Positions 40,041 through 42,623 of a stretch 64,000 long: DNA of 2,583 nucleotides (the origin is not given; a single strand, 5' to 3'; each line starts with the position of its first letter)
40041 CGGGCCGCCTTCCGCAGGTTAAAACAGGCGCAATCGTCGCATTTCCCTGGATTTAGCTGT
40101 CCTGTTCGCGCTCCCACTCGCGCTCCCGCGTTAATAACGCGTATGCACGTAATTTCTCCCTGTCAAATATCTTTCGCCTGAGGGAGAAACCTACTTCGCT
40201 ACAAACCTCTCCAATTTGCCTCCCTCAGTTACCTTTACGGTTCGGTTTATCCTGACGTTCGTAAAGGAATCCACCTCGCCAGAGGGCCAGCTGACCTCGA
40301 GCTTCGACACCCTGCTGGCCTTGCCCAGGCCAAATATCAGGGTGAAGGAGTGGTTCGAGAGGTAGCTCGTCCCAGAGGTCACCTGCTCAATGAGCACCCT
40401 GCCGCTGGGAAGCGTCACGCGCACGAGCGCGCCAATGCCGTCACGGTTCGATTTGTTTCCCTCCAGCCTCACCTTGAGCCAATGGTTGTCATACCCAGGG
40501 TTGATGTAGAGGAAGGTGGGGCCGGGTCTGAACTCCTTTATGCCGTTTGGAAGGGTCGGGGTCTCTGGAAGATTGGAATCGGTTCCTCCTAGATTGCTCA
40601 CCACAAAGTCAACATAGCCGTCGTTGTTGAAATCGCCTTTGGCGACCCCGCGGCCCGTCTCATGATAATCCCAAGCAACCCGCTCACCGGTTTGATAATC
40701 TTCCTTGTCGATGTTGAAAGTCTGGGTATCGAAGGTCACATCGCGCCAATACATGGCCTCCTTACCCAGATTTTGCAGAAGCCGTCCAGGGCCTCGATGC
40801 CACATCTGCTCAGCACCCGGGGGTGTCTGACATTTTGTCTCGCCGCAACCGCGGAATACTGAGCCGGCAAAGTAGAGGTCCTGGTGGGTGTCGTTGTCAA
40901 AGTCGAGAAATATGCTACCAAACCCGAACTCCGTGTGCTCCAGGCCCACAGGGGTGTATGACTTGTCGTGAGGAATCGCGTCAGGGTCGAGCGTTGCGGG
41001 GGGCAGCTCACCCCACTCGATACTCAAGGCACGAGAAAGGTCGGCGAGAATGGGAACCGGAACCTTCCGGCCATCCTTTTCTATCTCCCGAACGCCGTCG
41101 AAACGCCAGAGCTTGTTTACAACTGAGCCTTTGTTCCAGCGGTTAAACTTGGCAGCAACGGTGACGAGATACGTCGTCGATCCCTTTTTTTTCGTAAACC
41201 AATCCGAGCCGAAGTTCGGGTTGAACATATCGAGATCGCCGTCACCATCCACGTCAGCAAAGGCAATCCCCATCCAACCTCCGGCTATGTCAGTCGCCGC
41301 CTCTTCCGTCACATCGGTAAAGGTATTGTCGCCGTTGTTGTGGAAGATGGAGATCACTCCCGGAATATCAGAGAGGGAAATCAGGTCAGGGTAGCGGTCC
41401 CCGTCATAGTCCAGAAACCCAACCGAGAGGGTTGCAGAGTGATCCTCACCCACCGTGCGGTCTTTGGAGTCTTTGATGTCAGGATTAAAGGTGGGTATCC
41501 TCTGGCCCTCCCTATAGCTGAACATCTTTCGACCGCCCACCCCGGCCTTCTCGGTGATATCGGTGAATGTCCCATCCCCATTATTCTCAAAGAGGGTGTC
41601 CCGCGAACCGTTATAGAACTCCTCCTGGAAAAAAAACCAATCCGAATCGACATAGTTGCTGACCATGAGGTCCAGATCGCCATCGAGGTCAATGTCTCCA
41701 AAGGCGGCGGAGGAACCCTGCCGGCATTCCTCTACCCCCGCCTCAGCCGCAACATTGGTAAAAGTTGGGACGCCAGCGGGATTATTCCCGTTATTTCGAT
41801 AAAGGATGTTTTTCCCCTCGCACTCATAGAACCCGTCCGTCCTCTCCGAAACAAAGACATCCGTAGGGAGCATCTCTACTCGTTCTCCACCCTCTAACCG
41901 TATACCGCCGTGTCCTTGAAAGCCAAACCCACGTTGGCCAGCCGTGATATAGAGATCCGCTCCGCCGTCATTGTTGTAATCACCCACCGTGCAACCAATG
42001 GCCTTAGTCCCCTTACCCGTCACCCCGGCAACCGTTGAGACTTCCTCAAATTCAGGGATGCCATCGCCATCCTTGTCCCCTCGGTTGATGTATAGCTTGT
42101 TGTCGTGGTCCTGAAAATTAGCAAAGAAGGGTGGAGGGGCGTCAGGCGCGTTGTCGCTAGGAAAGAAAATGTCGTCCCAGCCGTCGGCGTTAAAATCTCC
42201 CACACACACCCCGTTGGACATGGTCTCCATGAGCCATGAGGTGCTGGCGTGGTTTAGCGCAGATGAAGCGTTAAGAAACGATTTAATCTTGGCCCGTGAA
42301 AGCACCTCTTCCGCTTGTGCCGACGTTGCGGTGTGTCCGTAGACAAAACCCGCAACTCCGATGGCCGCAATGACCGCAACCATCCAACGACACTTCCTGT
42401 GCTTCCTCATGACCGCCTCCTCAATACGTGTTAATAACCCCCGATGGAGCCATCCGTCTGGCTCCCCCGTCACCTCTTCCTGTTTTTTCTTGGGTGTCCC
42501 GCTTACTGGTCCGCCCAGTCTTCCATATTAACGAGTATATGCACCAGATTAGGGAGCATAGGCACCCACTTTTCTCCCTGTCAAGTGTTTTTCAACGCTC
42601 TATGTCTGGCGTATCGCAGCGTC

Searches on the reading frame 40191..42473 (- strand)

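Call 59: search_protein_families(library=pfam, proteins=[window:40191-42473:-], max_evalue=0.00001)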
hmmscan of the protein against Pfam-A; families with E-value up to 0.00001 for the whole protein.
window:40191-42473:- (760 aa): 3 families
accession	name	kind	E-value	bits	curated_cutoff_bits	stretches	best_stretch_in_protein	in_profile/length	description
PF13517.12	FG-GAP_3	-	3.8e-36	123.9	26.9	2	355-417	1-60/61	FG-GAP-like repeat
PF07593.17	UnbV_ASPIC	-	1.4e-19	70.2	23.4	1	679-746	1-67/68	ASPIC and UnbV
PF01839.29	FG-GAP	-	3e-12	46.6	22.1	0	607-630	2-25/37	FG-GAP repeat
